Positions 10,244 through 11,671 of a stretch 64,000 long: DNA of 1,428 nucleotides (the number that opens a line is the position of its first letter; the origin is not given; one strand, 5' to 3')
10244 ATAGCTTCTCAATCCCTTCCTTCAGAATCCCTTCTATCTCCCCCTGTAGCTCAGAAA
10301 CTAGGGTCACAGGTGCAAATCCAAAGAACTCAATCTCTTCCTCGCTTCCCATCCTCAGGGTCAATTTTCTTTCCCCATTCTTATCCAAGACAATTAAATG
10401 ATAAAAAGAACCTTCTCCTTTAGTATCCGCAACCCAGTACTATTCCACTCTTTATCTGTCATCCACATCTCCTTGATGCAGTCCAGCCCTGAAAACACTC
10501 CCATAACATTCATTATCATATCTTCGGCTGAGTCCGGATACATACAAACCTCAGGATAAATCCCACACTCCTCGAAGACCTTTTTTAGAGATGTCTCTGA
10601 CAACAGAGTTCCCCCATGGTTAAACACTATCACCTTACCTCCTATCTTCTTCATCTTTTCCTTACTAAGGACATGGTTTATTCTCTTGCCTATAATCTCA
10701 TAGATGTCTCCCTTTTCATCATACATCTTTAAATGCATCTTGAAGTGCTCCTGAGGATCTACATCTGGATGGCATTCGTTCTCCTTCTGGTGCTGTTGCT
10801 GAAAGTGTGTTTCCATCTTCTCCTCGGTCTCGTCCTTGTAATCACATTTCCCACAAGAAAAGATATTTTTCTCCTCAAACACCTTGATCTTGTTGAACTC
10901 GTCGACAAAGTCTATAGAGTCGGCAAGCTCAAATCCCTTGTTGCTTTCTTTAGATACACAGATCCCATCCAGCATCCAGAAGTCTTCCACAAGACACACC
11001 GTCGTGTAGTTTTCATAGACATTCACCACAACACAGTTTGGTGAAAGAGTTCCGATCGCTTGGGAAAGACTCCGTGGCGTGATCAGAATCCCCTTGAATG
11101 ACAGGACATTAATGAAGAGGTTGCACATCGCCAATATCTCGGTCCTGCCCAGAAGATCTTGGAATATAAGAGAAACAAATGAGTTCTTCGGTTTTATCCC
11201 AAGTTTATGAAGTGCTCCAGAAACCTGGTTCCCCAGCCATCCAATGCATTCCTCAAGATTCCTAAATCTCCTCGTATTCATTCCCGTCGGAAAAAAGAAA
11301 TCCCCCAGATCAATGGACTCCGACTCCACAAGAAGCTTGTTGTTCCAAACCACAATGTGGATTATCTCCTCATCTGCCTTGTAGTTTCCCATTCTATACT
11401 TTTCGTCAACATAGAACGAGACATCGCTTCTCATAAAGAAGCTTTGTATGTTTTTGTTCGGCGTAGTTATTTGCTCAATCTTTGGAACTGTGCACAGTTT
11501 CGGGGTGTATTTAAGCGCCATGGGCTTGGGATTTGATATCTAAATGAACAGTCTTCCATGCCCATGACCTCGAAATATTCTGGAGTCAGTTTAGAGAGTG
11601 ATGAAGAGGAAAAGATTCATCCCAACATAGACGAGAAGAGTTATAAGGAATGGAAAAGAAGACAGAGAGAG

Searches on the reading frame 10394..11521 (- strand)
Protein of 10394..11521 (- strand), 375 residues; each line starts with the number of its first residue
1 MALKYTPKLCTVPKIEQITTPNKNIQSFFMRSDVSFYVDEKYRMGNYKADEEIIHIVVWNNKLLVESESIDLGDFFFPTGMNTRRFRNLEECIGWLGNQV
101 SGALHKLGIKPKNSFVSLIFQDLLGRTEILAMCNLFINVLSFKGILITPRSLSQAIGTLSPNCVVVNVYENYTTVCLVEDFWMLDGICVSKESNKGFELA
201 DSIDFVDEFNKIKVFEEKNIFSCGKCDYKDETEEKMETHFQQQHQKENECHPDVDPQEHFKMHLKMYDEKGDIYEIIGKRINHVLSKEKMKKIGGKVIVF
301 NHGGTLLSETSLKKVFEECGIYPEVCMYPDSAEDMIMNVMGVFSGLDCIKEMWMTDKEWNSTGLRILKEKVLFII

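Call 21: find_encoding_contigs(protein=window:10394-11521:-, flank=10000, max_places=10)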
Protein window:10394-11521:- (375 aa): 6 contigs read that carry it; 3 places shown.
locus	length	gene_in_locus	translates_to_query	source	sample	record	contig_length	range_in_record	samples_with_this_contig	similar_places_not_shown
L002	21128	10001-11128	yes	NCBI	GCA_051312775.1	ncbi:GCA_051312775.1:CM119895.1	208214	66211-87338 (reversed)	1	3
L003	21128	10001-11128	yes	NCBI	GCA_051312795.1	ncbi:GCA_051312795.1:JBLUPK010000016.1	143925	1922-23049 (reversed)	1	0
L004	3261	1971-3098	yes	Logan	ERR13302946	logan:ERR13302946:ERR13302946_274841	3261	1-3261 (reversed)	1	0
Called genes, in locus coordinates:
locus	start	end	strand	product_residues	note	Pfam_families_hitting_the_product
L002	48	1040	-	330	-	-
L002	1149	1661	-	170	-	-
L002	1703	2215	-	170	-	-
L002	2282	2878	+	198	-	PF03839:Sec62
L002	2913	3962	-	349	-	PF13640:2OG-FeII_Oxy_3, PF13661:2OG-FeII_Oxy_4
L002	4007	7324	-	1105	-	PF02463:SMC_N, PF13304:AAA_21 (weak), PF13555:AAA_29 (weak), PF06470:SMC_hinge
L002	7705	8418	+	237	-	-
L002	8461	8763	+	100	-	PF11976:Rad60-SLD, PF00240:ubiquitin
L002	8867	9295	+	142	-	PF05620:TMEM208_SND2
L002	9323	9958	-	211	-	-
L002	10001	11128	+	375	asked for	PF17003:Actin_micro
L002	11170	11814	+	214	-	-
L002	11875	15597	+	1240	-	PF02463:SMC_N (weak), PF13304:AAA_21 (faint), PF13476:AAA_23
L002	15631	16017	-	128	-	PF00111:Fer2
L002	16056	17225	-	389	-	PF18055:RPN6_N, PF01399:PCI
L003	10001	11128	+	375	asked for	PF17003:Actin_micro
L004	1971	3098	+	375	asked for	PF17003:Actin_micro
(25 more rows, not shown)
